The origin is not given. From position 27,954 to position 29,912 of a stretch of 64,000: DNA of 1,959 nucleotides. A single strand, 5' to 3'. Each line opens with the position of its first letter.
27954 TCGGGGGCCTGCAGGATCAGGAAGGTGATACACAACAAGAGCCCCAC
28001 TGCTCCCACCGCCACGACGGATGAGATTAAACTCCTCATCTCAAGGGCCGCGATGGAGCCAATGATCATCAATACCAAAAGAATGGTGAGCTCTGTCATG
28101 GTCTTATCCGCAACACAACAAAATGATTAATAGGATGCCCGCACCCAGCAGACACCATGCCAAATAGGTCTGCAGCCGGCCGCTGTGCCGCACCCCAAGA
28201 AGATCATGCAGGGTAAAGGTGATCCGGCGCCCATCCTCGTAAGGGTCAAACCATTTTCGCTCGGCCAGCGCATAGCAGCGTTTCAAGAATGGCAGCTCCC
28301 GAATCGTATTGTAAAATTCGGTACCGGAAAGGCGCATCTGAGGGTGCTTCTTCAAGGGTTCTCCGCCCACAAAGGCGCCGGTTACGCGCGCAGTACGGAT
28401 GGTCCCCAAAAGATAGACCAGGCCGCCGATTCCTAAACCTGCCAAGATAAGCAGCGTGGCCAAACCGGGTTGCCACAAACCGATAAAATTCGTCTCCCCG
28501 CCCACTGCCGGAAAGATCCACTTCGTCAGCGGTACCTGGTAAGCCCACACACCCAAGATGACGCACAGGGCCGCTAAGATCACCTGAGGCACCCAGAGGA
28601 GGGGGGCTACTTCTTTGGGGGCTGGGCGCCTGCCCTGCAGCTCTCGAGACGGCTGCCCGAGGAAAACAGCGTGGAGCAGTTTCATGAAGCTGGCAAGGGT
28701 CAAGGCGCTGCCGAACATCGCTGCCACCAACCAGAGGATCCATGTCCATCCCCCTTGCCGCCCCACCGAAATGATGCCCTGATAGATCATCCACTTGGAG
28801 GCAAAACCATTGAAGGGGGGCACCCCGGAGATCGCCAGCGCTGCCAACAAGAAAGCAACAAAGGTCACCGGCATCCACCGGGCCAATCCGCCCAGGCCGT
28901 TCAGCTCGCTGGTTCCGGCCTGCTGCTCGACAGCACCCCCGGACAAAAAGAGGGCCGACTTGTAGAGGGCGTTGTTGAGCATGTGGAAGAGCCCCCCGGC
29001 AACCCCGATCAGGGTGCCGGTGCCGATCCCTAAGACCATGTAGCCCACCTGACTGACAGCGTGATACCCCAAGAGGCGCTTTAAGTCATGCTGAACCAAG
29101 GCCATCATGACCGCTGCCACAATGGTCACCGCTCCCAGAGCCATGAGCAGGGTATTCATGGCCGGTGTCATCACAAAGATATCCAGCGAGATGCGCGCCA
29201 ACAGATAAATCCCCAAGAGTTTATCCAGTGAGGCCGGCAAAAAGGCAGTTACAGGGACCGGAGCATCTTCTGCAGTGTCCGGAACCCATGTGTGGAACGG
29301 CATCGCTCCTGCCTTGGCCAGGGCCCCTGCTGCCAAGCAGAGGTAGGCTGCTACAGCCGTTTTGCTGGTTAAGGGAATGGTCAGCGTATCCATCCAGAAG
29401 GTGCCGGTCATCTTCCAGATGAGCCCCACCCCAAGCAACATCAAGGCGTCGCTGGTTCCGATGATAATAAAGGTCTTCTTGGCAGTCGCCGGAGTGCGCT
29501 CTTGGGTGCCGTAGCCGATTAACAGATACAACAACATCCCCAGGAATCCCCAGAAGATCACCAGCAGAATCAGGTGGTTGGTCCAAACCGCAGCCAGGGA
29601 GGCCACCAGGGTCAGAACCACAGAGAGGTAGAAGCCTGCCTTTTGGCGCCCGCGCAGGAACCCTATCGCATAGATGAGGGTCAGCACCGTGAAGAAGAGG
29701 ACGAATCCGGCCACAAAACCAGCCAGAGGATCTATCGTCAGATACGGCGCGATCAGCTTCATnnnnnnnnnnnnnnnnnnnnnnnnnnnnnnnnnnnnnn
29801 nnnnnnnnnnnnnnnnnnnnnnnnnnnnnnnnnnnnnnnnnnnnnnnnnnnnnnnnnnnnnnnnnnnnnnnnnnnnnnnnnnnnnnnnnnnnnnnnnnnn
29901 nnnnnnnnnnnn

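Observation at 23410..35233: Group-4 membrane-bound [NiFe] hydrogenase fused to a complete Mrp antiporter and preceded by AsrA/AsrB-like NAD(P)H module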

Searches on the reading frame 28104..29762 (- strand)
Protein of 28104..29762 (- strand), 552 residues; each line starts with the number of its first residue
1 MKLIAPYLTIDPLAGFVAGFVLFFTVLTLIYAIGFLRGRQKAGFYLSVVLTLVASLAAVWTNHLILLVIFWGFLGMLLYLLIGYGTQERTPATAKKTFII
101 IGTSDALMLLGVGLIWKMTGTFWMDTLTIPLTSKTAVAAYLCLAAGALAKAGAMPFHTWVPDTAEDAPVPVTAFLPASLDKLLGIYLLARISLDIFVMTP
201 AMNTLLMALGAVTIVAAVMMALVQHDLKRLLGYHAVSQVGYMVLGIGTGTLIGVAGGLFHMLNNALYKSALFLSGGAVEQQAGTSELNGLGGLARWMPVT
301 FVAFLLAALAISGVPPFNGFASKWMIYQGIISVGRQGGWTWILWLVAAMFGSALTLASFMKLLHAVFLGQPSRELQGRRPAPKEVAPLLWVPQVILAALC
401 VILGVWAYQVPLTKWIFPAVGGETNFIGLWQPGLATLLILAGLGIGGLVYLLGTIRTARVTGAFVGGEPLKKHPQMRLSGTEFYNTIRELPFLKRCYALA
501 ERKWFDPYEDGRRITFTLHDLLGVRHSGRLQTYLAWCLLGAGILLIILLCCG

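Call 4: search_protein_families(library=pfam, proteins=[window:28104-29762:-], max_evalue=0.01)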
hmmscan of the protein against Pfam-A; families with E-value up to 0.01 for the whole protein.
window:28104-29762:- (552 aa): 1 family
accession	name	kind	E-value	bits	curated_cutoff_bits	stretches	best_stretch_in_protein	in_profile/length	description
PF00361.26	Proton_antipo_M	-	9.5e-58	196.1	21.5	1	62-336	2-281/294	NADH:quinone oxidoreductase/Mrp antiporter, TM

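Call 52: search_solved_structures(query=window:28104-29762:-, max_evalue=1e-20)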
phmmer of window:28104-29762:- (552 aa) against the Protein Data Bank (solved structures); distinct sequences matched with E-value up to 1e-20: 55.
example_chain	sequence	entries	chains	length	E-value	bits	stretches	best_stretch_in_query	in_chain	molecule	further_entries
6cfw_H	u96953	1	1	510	5.9e-51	177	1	10-411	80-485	Monovalent cation/H+ antiporter subunit D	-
6hum_F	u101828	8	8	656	1.3e-45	159.3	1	7-502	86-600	NADH dehydrogenase subunit 5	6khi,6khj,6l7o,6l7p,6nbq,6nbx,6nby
6z16_A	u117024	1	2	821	2.1e-43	152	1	17-406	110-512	Multisubunit Na+/H+ antiporter, A subunit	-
7qru_A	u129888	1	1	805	4.7e-40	141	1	11-459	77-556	Na+/H+ antiporter subunit A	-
8e9g_L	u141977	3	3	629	1.2e-39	139.7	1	20-447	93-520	NADH-quinone oxidoreductase, L subunit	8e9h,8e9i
9grx_F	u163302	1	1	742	4.9e-39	137.6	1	10-326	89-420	NAD(P)H-quinone oxidoreductase subunit 5, chloroplastic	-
6u8y_X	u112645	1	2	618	1.9e-38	135.7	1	20-550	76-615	NADH dehydrogenase subunit M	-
7d3u_A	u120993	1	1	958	5.5e-38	134.2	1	8-438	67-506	Monovalent Na+/H+ antiporter subunit A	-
7wff_F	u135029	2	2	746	6.2e-37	130.7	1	10-326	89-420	NAD(P)H-quinone oxidoreductase subunit 5, chloroplastic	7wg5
7qru_D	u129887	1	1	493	9.7e-37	130.1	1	21-407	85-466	Na+/H+ antiporter subunit D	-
7eu3_F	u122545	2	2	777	1.2e-36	129.7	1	9-326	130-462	NAD(P)H-quinone oxidoreductase subunit F | NADH-plastoquinone oxidoreductase subunit 5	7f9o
8qby_L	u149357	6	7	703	3.4e-35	124.9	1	40-406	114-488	NADH dehydrogenase subunit L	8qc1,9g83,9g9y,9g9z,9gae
7zm7_5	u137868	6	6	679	8e-35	123.7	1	21-372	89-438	NADH-ubiquinone oxidoreductase chain 5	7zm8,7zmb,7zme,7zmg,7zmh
4he8_L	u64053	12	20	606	5.2e-34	121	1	8-418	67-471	NADH-quinone oxidoreductase subunit 12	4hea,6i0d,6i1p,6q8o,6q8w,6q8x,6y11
6u8y_H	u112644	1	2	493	1.3e-33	119.8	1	15-406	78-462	NADH dehydrogenase subunit N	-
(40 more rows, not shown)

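Call 67: search_protein_families(library=ncbifam, proteins=[window:28104-29762:-], max_evalue=0.00001)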
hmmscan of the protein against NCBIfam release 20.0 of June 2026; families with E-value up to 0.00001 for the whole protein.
window:28104-29762:- (552 aa): 76 families (the best 25 are shown)
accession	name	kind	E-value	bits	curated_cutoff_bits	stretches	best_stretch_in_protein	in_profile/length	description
NF006419.0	PRK08668.1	equivalog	3.5e-75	254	617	1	19-490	80-560/613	NADH dehydrogenase subunit M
NF006240.0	PRK08376.1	subfamily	1.9e-74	251.5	662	1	8-420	86-504/521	putative monovalent cation/H+ antiporter subunit D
NF005141.0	PRK06590.1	equivalog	1.2e-67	229.2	556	1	8-550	77-611/615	NADH-quinone oxidoreductase subunit L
NF005097.0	PRK06525.1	equivalog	3.3e-64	217.4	430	1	8-405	72-473/480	hydrogenase 4 subunit D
NF005086.0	PRK06521.1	equivalog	4.7e-63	213.7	667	1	7-410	75-495/669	hydrogenase 4 subunit B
NF009288.0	PRK12648.1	equivalog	7.6e-63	212.9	1104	1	8-423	72-490/954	monovalent cation/H+ antiporter subunit A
TIGR01974.1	NDH_I_L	subfamily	4.8e-62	210.8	407.5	1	8-547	78-628/630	NADH-quinone oxidoreductase subunit L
NF009287.0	PRK12647.1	equivalog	3e-60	204.6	937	1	23-451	87-516/773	putative monovalent cation/H+ antiporter subunit A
NF009310.0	PRK12668.1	equivalog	2.2e-58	198.5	564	1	8-407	64-434/584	Na(+)/H(+) antiporter subunit D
NF009284.0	PRK12644.1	equivalog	2.4e-57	194.7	962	1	8-441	70-508/975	Na+/H+ antiporter subunit A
NF004920.0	PRK06277.1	equivalog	8.6e-56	189.7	578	1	21-406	78-460/478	energy conserving hydrogenase EhbF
TIGR00940.1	2a6301s01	subfamily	3.7e-55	187.6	920.45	1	10-410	73-492/793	monovalent cation:proton antiporter subunit A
NF009289.0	PRK12649.1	equivalog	4.4e-55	187.4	1117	1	11-422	79-499/789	putative monovalent cation/H+ antiporter subunit A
NF009285.0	PRK12645.1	equivalog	7.2e-55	186.6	1028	1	21-406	87-492/804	Na+/H+ antiporter subunit A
NF009290.0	PRK12650.1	equivalog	1.3e-54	185.6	980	1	8-440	77-507/966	DUF4040 family protein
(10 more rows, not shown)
